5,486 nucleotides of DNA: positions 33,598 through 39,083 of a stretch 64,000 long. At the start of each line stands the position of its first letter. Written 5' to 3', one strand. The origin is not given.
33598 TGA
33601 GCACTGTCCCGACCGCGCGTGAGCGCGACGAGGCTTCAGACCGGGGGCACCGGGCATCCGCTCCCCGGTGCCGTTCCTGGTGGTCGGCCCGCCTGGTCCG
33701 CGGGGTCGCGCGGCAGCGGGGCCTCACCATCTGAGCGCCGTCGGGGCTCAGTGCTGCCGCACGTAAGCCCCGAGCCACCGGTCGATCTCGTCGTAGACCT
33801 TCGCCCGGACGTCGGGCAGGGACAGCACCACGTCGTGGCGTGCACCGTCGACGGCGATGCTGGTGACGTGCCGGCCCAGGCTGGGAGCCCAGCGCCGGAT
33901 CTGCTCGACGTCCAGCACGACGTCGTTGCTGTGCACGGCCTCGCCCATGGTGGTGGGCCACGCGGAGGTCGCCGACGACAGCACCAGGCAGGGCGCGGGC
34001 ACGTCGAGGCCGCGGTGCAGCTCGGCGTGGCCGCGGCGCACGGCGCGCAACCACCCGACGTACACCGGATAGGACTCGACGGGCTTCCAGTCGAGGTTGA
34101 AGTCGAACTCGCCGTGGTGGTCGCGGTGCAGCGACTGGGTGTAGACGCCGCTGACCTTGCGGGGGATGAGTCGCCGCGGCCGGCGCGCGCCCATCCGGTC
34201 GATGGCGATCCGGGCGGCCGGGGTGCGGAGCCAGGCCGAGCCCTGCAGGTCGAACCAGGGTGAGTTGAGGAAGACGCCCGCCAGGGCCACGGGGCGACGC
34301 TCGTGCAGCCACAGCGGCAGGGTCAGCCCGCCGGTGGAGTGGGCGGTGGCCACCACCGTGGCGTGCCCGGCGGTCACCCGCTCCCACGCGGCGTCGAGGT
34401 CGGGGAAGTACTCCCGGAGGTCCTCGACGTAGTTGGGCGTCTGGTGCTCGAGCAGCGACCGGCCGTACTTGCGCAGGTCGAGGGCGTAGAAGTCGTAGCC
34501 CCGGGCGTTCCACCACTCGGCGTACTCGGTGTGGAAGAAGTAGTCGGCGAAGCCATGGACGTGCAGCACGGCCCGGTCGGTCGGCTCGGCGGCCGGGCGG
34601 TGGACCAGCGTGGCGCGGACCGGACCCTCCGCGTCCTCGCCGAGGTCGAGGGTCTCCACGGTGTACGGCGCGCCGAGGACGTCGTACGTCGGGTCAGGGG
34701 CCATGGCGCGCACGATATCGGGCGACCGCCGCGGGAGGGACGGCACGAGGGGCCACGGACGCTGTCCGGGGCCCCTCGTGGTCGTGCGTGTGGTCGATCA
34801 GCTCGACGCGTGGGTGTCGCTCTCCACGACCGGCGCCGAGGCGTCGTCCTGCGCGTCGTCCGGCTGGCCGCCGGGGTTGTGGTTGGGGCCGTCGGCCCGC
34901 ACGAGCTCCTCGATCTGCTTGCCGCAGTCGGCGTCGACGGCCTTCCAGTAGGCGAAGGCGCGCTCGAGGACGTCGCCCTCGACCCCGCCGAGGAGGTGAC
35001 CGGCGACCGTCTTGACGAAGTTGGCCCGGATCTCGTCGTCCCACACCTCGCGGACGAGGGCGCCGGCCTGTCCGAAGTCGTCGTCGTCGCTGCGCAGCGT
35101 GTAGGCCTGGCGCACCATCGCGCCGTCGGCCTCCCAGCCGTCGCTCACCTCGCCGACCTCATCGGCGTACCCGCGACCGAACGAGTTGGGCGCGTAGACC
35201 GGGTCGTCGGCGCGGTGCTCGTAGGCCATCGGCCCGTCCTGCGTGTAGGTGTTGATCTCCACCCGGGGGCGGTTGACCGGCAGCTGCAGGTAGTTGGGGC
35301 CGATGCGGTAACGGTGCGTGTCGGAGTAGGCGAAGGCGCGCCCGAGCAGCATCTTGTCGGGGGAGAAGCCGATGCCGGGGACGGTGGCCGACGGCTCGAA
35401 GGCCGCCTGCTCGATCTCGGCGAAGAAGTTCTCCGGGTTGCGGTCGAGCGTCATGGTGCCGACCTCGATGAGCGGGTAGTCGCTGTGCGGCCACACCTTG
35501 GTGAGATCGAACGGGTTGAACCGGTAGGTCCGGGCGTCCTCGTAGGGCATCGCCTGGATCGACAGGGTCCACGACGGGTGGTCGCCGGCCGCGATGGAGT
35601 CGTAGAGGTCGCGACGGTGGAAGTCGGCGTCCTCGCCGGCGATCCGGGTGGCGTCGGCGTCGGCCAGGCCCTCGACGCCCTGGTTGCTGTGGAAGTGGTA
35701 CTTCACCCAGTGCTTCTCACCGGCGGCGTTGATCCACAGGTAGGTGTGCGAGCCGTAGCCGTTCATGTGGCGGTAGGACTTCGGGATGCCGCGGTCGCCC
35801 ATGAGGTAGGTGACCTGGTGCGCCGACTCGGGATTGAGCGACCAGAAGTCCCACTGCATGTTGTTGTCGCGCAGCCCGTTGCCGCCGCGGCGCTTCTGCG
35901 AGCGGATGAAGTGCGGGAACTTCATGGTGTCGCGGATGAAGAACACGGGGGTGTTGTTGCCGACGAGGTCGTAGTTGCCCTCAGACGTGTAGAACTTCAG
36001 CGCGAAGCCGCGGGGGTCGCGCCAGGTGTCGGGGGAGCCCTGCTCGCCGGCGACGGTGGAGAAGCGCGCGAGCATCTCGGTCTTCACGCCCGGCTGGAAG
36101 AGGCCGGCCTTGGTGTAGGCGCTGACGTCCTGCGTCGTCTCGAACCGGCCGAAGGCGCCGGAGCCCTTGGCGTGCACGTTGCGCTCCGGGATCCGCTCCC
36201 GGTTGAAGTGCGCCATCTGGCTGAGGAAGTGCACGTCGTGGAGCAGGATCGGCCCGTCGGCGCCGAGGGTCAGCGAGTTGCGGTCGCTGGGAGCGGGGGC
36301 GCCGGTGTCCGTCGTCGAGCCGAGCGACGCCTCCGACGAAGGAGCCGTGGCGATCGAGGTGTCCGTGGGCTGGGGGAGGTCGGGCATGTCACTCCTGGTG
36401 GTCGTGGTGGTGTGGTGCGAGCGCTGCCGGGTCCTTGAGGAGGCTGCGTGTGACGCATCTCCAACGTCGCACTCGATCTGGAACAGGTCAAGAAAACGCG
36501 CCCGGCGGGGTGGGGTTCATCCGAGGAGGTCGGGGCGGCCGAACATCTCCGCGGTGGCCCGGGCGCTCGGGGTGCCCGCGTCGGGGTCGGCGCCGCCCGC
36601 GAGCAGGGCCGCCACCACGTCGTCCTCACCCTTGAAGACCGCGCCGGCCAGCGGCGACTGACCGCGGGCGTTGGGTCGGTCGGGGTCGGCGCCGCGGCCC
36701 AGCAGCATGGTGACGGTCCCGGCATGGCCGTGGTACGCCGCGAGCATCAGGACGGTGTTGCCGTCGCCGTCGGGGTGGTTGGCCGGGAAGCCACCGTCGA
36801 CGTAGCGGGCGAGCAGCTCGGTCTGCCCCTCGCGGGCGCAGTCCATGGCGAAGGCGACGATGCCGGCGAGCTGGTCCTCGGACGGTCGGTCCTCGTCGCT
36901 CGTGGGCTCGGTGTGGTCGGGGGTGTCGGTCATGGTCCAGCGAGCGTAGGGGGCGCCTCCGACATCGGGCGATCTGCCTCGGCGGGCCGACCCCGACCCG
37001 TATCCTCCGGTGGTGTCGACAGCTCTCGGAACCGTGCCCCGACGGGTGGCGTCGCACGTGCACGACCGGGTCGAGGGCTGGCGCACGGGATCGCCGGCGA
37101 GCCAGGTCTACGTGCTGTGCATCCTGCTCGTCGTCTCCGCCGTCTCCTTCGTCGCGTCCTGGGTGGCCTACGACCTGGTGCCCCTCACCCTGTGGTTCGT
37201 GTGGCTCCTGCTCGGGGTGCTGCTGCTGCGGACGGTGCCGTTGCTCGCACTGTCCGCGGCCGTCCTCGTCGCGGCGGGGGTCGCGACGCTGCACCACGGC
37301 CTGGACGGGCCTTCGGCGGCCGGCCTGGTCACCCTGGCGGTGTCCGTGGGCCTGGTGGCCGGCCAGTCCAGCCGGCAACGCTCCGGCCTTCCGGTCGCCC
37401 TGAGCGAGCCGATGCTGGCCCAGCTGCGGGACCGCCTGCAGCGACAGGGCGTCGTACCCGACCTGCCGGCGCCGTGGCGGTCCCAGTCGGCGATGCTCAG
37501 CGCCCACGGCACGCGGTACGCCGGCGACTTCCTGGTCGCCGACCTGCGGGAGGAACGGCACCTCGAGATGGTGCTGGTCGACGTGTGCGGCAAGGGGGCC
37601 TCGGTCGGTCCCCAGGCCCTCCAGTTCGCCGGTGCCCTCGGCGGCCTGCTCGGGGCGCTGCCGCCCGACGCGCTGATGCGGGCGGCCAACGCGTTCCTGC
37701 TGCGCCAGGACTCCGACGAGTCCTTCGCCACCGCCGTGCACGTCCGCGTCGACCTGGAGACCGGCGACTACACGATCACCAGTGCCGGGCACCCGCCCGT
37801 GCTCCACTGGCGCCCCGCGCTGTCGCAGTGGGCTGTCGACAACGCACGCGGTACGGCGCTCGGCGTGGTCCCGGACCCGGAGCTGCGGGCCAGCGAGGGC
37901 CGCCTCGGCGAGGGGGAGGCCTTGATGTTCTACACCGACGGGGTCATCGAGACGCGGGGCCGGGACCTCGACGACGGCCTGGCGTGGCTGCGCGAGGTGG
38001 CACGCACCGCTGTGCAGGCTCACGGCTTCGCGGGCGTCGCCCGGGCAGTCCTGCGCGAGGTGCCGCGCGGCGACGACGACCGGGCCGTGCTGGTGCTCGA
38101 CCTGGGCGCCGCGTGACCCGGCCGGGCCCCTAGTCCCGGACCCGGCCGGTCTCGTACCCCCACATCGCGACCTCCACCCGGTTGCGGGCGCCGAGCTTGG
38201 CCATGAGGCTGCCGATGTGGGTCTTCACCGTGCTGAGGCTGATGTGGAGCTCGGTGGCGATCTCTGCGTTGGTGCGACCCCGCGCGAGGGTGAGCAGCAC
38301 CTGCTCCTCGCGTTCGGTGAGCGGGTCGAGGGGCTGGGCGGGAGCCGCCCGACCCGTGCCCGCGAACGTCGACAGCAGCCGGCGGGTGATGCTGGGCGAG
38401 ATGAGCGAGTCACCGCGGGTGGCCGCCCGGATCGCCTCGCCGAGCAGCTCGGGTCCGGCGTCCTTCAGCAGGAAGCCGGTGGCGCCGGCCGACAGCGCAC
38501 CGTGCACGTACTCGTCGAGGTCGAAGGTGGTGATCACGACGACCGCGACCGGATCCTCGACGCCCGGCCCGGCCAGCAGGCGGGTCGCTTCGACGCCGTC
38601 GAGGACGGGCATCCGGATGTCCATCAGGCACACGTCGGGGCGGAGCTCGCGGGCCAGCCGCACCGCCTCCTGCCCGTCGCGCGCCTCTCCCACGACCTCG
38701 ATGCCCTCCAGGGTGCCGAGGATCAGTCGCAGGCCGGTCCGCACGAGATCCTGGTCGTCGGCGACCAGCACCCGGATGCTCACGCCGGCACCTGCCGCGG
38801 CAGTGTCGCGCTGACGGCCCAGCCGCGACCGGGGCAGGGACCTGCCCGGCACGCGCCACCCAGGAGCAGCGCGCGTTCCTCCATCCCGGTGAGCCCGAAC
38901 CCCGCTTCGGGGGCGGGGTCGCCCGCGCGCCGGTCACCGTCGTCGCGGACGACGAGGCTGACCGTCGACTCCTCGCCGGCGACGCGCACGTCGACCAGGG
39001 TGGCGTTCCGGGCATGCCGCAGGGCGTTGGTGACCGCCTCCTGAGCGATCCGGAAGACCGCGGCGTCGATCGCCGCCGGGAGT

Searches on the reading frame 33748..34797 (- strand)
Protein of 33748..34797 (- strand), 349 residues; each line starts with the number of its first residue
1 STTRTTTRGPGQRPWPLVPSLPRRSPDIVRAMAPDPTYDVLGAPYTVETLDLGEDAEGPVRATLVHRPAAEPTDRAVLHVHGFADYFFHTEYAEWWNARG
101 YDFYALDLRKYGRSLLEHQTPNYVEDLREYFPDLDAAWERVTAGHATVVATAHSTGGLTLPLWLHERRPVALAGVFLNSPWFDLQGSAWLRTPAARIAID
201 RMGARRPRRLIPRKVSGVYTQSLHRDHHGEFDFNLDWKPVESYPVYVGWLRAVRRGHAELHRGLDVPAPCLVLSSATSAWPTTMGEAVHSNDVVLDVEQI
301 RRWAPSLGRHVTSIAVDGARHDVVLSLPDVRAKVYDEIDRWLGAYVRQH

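Call 49: search_protein_families(library=pfam, proteins=[window:33748-34797:-], max_evalue=0.001)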
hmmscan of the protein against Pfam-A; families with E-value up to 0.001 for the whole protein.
window:33748-34797:- (349 aa): 2 families
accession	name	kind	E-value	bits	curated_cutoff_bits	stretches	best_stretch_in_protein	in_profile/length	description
PF12146.15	Hydrolase_4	-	2.7e-15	56.8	27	1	73-211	3-139/239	Serine aminopeptidase, S33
PF12697.13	Abhydrolase_6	-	6.4e-09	37.2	26.3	1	77-330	1-213/217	Alpha/beta hydrolase family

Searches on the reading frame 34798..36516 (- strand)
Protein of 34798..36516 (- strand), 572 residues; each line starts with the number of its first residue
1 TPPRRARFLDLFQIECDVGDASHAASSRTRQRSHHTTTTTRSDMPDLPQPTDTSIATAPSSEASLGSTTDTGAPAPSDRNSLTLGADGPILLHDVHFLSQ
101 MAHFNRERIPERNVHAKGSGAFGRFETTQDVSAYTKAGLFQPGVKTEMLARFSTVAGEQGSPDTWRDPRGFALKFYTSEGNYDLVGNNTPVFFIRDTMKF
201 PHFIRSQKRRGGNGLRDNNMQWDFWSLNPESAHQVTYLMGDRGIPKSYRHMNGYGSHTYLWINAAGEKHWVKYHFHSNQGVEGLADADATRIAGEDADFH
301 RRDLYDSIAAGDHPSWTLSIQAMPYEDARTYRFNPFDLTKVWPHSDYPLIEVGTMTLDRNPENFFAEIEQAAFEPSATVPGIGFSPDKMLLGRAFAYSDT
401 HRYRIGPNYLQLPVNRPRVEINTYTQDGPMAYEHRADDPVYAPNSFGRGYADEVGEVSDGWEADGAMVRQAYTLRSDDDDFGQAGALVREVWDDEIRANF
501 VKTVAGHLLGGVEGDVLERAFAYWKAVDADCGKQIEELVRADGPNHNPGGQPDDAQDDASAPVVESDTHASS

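Call 49: search_protein_families(library=pfam, proteins=[window:34798-36516:-], max_evalue=0.001)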
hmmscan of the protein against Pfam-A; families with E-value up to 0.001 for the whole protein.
window:34798-36516:- (572 aa): 2 families
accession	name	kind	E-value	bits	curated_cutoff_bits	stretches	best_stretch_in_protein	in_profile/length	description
PF00199.24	Catalase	-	7.4e-186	618.2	25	1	68-447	1-382/383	Catalase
PF06628.17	Catalase-rel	-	1.6e-13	51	30.1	1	477-538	4-64/65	Catalase-related immune-responsive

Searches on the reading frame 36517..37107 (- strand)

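Call 49: search_protein_families(library=pfam, proteins=[window:36517-37107:-], max_evalue=0.001)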
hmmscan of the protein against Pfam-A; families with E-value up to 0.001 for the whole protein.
window:36517-37107:- (196 aa): 5 families
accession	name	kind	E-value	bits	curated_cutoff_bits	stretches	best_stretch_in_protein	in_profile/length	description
PF00023.36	Ank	-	2.3e-12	46.9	21.1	1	115-146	1-32/33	Ankyrin repeat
PF12796.13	Ank_2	-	3.1e-12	47.3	27.3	1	88-177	2-88/90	Ankyrin repeats (3 copies)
PF13637.12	Ank_4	-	1.3e-09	38.5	22.7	1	89-136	3-50/50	Ankyrin repeats (many copies)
PF13857.12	Ank_5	-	4.1e-09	37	27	1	106-154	5-54/56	Ankyrin repeats (many copies)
PF13606.12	Ank_3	-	2.7e-06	27.6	22.3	0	115-143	1-29/30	Ankyrin repeat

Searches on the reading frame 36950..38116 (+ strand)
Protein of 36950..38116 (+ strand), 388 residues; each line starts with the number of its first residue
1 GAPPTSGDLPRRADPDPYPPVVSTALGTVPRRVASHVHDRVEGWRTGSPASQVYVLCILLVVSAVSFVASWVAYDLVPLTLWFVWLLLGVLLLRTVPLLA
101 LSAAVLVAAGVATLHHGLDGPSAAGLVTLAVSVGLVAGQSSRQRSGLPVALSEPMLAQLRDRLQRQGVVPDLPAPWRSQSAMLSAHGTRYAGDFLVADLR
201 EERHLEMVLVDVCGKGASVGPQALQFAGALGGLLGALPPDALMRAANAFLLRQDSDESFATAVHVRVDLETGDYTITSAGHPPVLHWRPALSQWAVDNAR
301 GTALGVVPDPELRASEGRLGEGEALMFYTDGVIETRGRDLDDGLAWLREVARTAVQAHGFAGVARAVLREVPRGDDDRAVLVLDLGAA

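Call 49: search_protein_families(library=pfam, proteins=[window:36950-38116:+], max_evalue=0.001)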
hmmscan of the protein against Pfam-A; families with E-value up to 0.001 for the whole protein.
window:36950-38116:+ (388 aa): 1 family
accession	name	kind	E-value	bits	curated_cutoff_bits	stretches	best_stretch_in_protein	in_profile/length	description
PF07228.17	SpoIIE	-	4.9e-32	111.9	25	1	202-384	2-190/192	Stage II sporulation protein E (SpoIIE)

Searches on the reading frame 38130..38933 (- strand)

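Call 49: search_protein_families(library=pfam, proteins=[window:38130-38933:-], max_evalue=0.001)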
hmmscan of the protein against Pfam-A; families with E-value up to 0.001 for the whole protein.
window:38130-38933:- (267 aa): 6 families
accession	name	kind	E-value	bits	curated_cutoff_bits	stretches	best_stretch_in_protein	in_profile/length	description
PF00072.30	Response_reg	-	4.1e-24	85.3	30.2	1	55-168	1-110/111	Response regulator receiver domain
PF00196.25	GerE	-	2.2e-19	69.3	23.5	1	203-258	1-56/57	Bacterial regulatory proteins, luxR family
PF08281.18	Sigma70_r4_2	-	1.5e-05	25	25.7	1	205-240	11-47/54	Sigma-70, region 4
PF04545.22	Sigma70_r4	-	8.6e-05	22.4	24.1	1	202-245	2-46/50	Sigma-70, region 4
PF13412.12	HTH_24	-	0.00021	21.2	21.9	1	219-245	17-43/48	Winged helix-turn-helix DNA-binding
PF13384.12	HTH_23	-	0.00083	19.5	24.6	0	211-237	9-35/50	Homeodomain-like domain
